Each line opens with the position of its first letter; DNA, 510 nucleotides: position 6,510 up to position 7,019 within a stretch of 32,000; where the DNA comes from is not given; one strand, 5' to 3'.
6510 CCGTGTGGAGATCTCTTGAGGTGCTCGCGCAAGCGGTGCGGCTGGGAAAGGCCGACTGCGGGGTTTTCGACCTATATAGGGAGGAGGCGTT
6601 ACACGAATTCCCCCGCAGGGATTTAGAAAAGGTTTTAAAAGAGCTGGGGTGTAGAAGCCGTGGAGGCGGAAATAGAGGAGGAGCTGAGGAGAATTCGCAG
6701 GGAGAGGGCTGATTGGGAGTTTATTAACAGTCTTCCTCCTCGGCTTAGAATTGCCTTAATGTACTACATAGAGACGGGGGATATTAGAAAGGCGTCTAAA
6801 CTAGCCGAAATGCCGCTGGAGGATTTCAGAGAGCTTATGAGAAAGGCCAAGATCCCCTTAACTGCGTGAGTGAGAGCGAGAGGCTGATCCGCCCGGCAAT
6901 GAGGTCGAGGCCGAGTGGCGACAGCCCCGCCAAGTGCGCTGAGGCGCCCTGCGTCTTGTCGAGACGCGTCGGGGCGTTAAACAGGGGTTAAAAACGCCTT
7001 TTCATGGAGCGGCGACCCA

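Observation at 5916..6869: Antitoxin-toxin-antitoxin sandwich: a PIN toxin flanked by a 109/110-identical 110-bp direct repeat inside two UPF0175 genes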

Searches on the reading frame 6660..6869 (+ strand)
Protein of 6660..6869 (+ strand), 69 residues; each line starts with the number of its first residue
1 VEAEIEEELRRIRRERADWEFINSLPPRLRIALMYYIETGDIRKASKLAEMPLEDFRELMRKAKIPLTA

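Call 5: search_protein_families(library=pfam, proteins=[window:6660-6869:+], max_evalue=0.01)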
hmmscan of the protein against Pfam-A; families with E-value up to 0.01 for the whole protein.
window:6660-6869:+ (69 aa): 0 families

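Call 6: search_protein_families(library=pfam, proteins=[window:6660-6869:+], max_evalue=10)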
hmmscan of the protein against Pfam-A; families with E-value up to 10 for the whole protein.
window:6660-6869:+ (69 aa): 1 family
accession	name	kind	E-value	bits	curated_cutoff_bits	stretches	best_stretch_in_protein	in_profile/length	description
PF03683.19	UPF0175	-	0.013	15.6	27.9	1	43-67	37-61/75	Uncharacterised protein family (UPF0175)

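Call 7: search_protein_families(library=ncbifam, proteins=[window:6660-6869:+], max_evalue=10)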
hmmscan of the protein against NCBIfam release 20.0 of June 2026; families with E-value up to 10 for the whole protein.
window:6660-6869:+ (69 aa): 0 families

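Call 29: find_homologous_proteins(query=window:6660-6869:+)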
Query window:6660-6869:+ (69 aa): 28 proteins with E <= 0.001 among 28 candidates.
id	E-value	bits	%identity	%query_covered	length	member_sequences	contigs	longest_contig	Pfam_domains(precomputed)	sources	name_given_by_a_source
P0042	4.3e-36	139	100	100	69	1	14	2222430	-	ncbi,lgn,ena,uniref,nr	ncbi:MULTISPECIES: hypothetical protein [Pyrobaculum]|uniref:PaREP6 n=2 Tax=Pyrobaculum aerophilum T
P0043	8.8e-36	138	99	100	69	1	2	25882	-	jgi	-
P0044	1.0e-35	138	99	100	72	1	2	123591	-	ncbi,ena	-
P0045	6.1e-34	132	97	96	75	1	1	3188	-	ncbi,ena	ncbi:MAG: hypothetical protein QW680_13440 [Pyrobaculum sp.]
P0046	3.0e-32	127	98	91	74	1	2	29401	-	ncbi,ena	ncbi:MAG: hypothetical protein QXS00_07855 [Pyrobaculum sp.]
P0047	2.4e-29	118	81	77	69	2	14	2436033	-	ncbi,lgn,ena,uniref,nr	ncbi:hypothetical protein [Pyrobaculum sp.]|uniref:PaREP6 n=1 Tax=Pyrobaculum oguniense (strain DSM 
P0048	6.8e-29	116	83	100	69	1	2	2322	-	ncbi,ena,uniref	ncbi:hypothetical protein [Pyrobaculum sp.]|uniref:hypothetical protein n=1 Tax=Pyrobaculum sp. TaxI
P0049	8.4e-29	116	80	80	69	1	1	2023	-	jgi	jgi:DNA-directed RNA polymerase specialized sigma24 family protein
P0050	3.5e-27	111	78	100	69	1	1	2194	-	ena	-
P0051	3.9e-27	111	78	80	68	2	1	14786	-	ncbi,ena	-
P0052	1.5e-26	109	75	77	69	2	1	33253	-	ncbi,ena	-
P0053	1.4e-25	106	77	75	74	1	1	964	-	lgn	-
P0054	2.4e-23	99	74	72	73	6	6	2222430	-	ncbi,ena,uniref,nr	ncbi:hypothetical protein [Pyrobaculum aerophilum]|uniref:PaREP6 n=1 Tax=Pyrobaculum aerophilum TaxI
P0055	1.2e-21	93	69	74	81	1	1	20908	-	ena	-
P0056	2.4e-21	92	68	77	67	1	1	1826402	-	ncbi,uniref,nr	ncbi:PaREP6 domain containing protein / PaREP6 domain containing protein [Pyrobaculum islandicum DSM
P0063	1.1e-19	87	64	77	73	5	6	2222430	-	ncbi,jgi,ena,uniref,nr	ncbi:hypothetical protein [Pyrobaculum aerophilum]|uniref:PaREP6 n=2 Tax=Pyrobaculum aerophilum TaxI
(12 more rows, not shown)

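Call 34: find_encoding_contigs(protein=P0046, flank=5000, max_places=6)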
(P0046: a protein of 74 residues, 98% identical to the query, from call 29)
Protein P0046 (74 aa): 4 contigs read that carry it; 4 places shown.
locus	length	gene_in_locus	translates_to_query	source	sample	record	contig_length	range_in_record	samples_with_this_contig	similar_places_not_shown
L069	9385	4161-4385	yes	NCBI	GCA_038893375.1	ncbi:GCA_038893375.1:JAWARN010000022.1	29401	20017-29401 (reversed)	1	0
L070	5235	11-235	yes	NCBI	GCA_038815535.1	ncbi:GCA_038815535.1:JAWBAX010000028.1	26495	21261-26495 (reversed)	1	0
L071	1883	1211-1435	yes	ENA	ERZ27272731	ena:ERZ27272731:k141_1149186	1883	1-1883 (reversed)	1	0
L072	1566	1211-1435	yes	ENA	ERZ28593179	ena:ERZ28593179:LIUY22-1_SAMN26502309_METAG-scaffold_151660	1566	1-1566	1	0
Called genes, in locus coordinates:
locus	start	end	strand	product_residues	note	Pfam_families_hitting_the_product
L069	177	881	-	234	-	PF12644:DUF3782, PF07788:PDDEXK_10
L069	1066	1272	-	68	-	PF01384:PHO4 (weak)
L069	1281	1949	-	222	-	PF01384:PHO4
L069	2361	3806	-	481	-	PF00394:Cu-oxidase (faint), PF07732:Cu-oxidase_3, PF07731:Cu-oxidase_2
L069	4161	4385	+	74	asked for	-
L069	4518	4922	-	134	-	PF01909:NTP_transf_2, PF18765:Polbeta (weak)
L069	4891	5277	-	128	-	PF05168:HEPN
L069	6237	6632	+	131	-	-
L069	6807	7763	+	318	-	-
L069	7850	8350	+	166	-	PF07775:PaRep2b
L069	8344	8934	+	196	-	PF07775:PaRep2b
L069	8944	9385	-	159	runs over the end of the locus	PF05942:PaREP1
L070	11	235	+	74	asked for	-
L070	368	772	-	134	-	PF01909:NTP_transf_2, PF18765:Polbeta (weak)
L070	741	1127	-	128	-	PF05168:HEPN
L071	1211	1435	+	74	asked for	-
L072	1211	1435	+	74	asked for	-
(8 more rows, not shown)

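Call 35: find_encoding_contigs(protein=P0045, flank=5000, max_places=6)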
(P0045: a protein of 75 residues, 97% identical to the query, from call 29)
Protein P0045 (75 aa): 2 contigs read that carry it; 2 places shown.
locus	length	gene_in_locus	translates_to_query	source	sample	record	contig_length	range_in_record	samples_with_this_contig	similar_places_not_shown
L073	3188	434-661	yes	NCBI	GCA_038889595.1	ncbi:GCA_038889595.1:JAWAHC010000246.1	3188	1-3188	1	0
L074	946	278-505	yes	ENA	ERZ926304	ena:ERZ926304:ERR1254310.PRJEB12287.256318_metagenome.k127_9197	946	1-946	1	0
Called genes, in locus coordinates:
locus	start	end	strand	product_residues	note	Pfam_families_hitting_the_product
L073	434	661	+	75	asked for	-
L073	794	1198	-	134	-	PF01909:NTP_transf_2, PF18765:Polbeta (weak)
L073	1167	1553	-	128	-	PF05168:HEPN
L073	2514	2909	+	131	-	-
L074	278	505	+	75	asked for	-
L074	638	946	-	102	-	?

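Call 36: find_encoding_contigs(protein=P0044, flank=5000, max_places=6)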
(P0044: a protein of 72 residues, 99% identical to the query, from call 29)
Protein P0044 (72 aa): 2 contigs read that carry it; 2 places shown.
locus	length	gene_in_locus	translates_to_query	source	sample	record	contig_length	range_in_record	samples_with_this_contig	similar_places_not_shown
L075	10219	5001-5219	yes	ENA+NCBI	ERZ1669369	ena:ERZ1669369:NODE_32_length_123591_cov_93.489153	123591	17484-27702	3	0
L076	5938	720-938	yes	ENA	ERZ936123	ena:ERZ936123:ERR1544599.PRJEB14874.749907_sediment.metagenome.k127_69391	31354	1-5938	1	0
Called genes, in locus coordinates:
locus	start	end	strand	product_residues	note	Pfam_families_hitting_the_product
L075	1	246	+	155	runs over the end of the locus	PF12686:DUF3800 (weak)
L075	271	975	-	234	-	PF12644:DUF3782, PF07788:PDDEXK_10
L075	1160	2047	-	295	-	PF01384:PHO4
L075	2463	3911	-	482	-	PF07732:Cu-oxidase_3, PF00394:Cu-oxidase (faint), PF07731:Cu-oxidase_2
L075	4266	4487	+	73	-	-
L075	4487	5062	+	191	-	-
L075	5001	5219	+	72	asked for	-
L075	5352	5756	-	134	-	PF01909:NTP_transf_2, PF18765:Polbeta (weak)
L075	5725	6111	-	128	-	PF05168:HEPN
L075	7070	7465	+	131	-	-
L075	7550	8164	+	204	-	-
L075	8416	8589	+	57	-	-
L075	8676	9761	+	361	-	PF07775:PaRep2b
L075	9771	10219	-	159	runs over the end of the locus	PF05942:PaREP1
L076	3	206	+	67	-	?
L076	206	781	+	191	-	-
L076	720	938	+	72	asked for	-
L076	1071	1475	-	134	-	PF01909:NTP_transf_2, PF18765:Polbeta (weak)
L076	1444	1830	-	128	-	PF05168:HEPN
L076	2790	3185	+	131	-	-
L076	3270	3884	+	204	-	-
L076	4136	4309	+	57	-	-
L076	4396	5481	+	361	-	PF07775:PaRep2b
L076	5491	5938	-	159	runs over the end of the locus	PF05942:PaREP1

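Call 43: find_encoding_contigs(protein=P0053, flank=5000, max_places=6)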
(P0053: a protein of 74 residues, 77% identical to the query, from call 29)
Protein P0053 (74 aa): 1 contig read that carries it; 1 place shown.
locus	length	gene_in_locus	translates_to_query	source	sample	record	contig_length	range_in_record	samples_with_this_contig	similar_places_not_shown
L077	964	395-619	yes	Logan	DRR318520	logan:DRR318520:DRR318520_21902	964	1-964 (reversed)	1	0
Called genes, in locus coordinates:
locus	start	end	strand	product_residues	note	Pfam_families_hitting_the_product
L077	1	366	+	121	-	?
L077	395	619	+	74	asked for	-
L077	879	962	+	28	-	?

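Call 52: predict_structure(alignment_id=A3)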
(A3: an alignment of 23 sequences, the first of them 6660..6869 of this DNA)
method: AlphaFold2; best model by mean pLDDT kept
length: 69 residues; sequences in the alignment: 23
mean_pLDDT: 93.8   pTM: 0.81
mean pLDDT of the five models: 93.8, 93.5, 93.4, 93.3, 92.2
residues with pLDDT >= 90: 60; 70-90: 7; 50-70: 2; < 50: 0
segments of 3 or more residues with pLDDT < 50: none
pLDDT, mean of each block of 10 residues (from residue 1): 84 96 98 97 97 97 87
secondary structure, 60 per line:
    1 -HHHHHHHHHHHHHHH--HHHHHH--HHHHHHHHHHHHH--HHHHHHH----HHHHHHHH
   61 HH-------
elements in order: H2-16 H19-24 H27-39 H42-48 H53-62

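Call 55: fold_search(model_id=the predicted structure, library=pdb)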
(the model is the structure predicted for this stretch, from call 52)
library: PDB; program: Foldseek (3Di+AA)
matches with E <= 10: 79; with E <= 0.001: 0
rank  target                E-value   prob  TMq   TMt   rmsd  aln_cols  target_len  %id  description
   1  2h27_A                1.7e+00  0.41  0.49  0.48   5.3        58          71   28  Crystal Structure of Escherichia coli SigmaE Region 4 Bound to its-35 Element DNA (released 2006-08-22)
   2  2o3f_A                2.2e+00  0.25  0.41  0.36   3.4        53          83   17  Structural Genomics, the crystal structure of the N-terminal domain of the putative transcriptional regulator ybbH fro (released 2007-01-02)
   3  4g8x_A                2.4e+00  0.54  0.52  0.58   1.9        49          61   18  G1 ORF67 / Staphyloccus aureus sigmaA domain 4 complex (released 2013-08-07)
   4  6kon_F                2.4e+00  0.38  0.47  0.21   3.5        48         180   17  Mycobacterium tuberculosis initial transcription complex comprising sigma H and 5'-OH RNA of 5 nt (released 2020-03-11)
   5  6koq_F                2.7e+00  0.33  0.47  0.25   3.6        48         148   17  Mycobacterium tuberculosis initial transcription complex comprising sigma H and 5'-OH RNA of 10 nt (released 2020-03-11)
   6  5khd_R                3.0e+00  0.23  0.47  0.45   4.1        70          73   14  Structure of 1.75 A BldD C-domain-c-di-GMP complex (released 2016-06-29)
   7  7qh5_B                3.2e+00  0.38  0.49  0.13   1.9        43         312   23  The crystal structure of the sigma factor SigG1 from Streptomyces tsukubaensis NRRL18488 (released 2022-12-21)
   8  1eto_A                3.2e+00  0.28  0.39  0.32   2.4        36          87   17  THE CRYSTAL STRUCTURE OF E. COLI FIS MUTANT R71L (released 2000-10-11)
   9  6kop_F                3.2e+00  0.25  0.44  0.22   2.9        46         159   20  Mycobacterium tuberculosis initial transcription complex comprising sigma H and 5'-OH RNA of 9 nt (released 2020-03-11)
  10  1etq_A                3.4e+00  0.28  0.39  0.33   2.3        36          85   17  THE CRYSTAL STRUCTURE OF E. COLI FIS MUTANT R71Y (released 2000-10-11)
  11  1f36_A                3.7e+00  0.28  0.39  0.31   2.3        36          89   17  THE CRYSTAL STRUCTURE OF FIS MUTANT K36E REVEALS THAT THE TRANSACTIVATION REGION OF THE FIS PROTEIN CONTAINS EXTENDED  (released 1997-12-24)
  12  6onu_F                3.9e+00  0.25  0.53  0.54   3.6        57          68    9  Complex structure of WhiB1 and region 4 of SigA in P21 space group. (released 2019-11-27)
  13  4oaz_R                3.9e+00  0.23  0.48  0.46   3.3        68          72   12  BldD CTD-c-di-GMP complex (released 2014-11-19)
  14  5zx2_F                3.9e+00  0.20  0.43  0.20   3.2        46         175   17  Mycobacterium tuberculosis RNA polymerase transcription initiation complex with ECF sigma factor sigma H and 7nt RNA (released 2019-03-20)
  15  2oox_G                3.9e+00  0.07  0.25  0.07   7.0        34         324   20  Crystal structure of the adenylate sensor from AMP-activated protein kinase complexed with AMP (released 2007-02-06)
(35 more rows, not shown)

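Call 56: search_protein_families(library=pfam, alignment_id=A3, max_evalue=1)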
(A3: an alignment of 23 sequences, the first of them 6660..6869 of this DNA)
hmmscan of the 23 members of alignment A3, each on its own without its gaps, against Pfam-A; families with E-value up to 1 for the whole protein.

A. member 1, window:6660-6869:+ (69 aa): 1 family
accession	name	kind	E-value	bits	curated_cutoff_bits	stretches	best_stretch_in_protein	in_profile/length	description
PF03683.19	UPF0175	-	0.013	15.6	27.9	1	43-67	37-61/75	Uncharacterised protein family (UPF0175)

B. families by the number of members that match (of 23 scanned): 15 families
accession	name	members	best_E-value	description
PF03683.19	UPF0175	10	0.0035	Uncharacterised protein family (UPF0175)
PF08281.18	Sigma70_r4_2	5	0.0056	Sigma-70, region 4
PF10092.14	DUF2330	4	0.028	Uncharacterized protein conserved in bacteria (DUF2330)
PF04545.22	Sigma70_r4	2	0.014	Sigma-70, region 4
PF12793.13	SgrR_N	2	0.023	Sugar transport-related sRNA regulator N-term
PF13556.12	HTH_30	2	0.064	PucR C-terminal helix-turn-helix domain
PF21433.2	M3K_C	2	0.071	Mevalonate-3-kinase, C-terminal domain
PF18726.6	HEPN_SAV_6107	2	0.087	SAV_6107-like HEPN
PF14377.11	UBM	2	0.14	Ubiquitin binding region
PF24033.1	DUF7342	1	0.023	Family of unknown function (DUF7342)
PF07756.17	DUF1612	1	0.035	Protein of unknown function (DUF1612)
PF22634.1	POL2_thumb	1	0.058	DNA polymerase epsilon catalytic subunit A, thumb domain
PF21091.2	SPT16_C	1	0.074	FACT complex subunit SPT16, C-terminal domain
PF16572.11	HlyD_D4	1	0.085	Long alpha hairpin domain of cation efflux system protein, CusB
PF21055.3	ZSWIM4-8_C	1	0.15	ZSWIM4-8, C-terminal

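Call 58: find_encoding_contigs(protein=P0063, flank=3000, max_places=3)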
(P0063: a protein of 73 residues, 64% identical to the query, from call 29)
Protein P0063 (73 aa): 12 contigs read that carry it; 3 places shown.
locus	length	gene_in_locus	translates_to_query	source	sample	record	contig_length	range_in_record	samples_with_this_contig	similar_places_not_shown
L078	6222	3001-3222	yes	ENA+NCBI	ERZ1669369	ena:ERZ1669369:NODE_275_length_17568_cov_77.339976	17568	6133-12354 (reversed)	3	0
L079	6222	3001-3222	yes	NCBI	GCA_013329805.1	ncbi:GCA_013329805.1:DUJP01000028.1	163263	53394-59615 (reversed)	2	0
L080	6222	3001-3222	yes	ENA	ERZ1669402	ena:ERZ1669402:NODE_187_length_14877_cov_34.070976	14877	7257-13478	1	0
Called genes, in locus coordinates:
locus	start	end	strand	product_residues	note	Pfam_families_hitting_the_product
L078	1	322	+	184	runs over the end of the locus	-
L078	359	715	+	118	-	PF09668:Asp_protease (weak), PF13650:Asp_protease_2, PF13975:gag-asp_proteas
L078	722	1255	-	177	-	PF01637:ATPase_2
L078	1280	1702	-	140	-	PF13191:AAA_16, PF01637:ATPase_2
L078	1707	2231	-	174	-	-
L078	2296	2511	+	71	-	-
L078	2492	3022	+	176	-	PF11848:DUF3368 (weak)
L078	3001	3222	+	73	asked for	-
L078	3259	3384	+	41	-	-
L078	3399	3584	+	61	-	-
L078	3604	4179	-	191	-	-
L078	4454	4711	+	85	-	-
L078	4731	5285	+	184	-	-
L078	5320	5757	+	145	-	-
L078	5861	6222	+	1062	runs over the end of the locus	PF04879:Molybdop_Fe4S4, PF00384:Molybdopterin, PF01568:Molydop_binding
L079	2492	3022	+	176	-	PF11848:DUF3368 (weak)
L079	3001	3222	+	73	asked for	-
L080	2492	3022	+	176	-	PF11848:DUF3368 (weak)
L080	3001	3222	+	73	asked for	-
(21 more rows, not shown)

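Call 59: find_encoding_contigs(protein=P0056, flank=3000, max_places=3)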
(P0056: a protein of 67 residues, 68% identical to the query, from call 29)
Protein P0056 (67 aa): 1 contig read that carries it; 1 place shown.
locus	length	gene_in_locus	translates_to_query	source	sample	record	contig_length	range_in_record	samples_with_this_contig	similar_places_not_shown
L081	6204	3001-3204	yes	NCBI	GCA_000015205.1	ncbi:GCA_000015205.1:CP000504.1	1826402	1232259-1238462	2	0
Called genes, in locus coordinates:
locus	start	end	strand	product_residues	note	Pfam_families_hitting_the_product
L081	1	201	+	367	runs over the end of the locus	PF01654:Cyt_bd_oxida_I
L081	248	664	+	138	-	PF13622:4HBT_3 (weak), PF03061:4HBT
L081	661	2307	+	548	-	PF00682:HMGL-like, PF22617:HCS_D2, PF08502:LeuA_dimer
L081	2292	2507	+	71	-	-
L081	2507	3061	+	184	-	PF11848:DUF3368 (weak)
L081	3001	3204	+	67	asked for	-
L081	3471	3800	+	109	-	-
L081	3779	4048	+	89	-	-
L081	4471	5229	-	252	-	PF02006:PPS_PS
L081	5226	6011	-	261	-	PF02548:Pantoate_transf, PF13714:PEP_mutase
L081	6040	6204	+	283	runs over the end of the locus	PF02558:ApbA, PF08546:ApbA_C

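Call 63: find_related_loci(query=A3, collection=metagenome_contigs, flank=2500)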
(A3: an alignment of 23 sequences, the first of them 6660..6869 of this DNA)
Query A3 (69 aa) in metagenome_contigs; peptide patterns used: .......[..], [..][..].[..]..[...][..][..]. (x = any residue, [..] = any of these).
458 stretches matched a pattern; 285 encode a relative of the query (tblastn E <= 1e-3); the best 80 are kept; 80 distinct loci.
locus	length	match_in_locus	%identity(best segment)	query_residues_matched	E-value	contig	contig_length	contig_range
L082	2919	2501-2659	81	17-69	2e-26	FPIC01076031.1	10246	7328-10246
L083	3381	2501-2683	72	7-67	4e-25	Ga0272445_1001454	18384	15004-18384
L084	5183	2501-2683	72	7-67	4e-25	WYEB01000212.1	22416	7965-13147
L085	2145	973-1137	78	15-69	5e-25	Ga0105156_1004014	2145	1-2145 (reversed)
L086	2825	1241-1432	66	4-67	7e-25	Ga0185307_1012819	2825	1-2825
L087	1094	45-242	65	4-69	3e-25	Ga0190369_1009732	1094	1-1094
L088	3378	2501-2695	63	4-68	8e-25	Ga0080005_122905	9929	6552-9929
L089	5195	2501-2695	65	4-68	9e-25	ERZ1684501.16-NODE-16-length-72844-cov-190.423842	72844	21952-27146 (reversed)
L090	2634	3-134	100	26-69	1e-24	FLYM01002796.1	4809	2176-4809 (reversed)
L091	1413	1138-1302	80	15-69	9e-25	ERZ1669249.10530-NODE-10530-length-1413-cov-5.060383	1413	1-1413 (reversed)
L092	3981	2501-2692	66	5-68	2e-24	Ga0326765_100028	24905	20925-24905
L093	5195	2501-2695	63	4-68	2e-24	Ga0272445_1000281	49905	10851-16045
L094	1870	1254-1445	63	5-68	6e-24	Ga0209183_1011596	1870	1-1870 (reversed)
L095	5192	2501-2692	63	5-68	6e-24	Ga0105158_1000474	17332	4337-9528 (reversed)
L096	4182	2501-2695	62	4-68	8e-24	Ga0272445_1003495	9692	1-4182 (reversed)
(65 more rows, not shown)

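Call 71: find_related_loci(query=A3, collection=viral_contigs, flank=2500)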
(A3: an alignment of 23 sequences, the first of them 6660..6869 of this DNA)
Query A3 (69 aa) in viral_contigs; peptide patterns used: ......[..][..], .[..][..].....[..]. (x = any residue, [..] = any of these).
30 stretches matched a pattern, but none encodes a relative of the query by tblastn (E <= 1e-3).
